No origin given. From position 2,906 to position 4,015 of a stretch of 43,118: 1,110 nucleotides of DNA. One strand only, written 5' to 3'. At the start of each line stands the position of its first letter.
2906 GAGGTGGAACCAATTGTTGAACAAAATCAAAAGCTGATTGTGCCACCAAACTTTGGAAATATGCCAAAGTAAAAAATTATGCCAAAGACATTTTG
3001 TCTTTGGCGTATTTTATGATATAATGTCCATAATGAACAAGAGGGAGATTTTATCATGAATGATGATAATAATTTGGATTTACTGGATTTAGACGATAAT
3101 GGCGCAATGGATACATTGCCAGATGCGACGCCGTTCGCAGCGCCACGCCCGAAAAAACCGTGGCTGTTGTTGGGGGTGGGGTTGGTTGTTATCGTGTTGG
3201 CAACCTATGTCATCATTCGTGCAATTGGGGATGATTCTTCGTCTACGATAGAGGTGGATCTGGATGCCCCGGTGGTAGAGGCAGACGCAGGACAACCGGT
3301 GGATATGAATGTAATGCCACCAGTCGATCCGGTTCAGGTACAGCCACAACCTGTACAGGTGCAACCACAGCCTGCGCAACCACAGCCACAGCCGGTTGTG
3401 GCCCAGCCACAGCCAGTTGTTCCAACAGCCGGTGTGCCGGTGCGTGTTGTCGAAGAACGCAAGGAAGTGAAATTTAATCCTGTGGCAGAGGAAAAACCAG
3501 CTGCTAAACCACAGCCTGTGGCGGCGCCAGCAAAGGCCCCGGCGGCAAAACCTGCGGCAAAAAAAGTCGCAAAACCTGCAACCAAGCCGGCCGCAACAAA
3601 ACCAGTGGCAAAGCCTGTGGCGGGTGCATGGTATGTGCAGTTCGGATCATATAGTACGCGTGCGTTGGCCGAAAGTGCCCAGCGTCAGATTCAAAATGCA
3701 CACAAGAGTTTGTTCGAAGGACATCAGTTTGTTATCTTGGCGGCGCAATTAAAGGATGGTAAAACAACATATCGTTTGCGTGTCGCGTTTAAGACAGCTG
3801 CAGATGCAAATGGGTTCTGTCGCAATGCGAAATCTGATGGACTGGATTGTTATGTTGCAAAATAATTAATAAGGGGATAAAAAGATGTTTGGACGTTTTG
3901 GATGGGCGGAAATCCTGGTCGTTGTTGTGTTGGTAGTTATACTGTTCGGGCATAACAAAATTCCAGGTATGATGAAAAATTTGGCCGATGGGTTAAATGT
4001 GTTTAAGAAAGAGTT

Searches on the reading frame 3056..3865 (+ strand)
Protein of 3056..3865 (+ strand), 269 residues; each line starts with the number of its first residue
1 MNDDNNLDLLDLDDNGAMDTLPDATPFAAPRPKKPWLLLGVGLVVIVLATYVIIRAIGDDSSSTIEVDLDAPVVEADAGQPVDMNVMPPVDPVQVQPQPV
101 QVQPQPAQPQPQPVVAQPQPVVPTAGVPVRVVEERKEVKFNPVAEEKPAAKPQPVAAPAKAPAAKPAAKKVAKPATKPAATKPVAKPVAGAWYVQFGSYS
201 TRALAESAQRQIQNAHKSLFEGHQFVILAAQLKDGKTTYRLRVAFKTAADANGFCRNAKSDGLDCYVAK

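Call 70: search_protein_families(library=pfam, proteins=[window:3056-3865:+], max_evalue=0.0001)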
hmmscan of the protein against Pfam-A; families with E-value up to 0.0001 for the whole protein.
window:3056-3865:+ (269 aa): 1 family
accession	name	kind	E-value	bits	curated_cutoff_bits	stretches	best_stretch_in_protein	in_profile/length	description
PF05036.18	SPOR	-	2.2e-11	44.3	21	1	190-268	3-75/76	SPOR domain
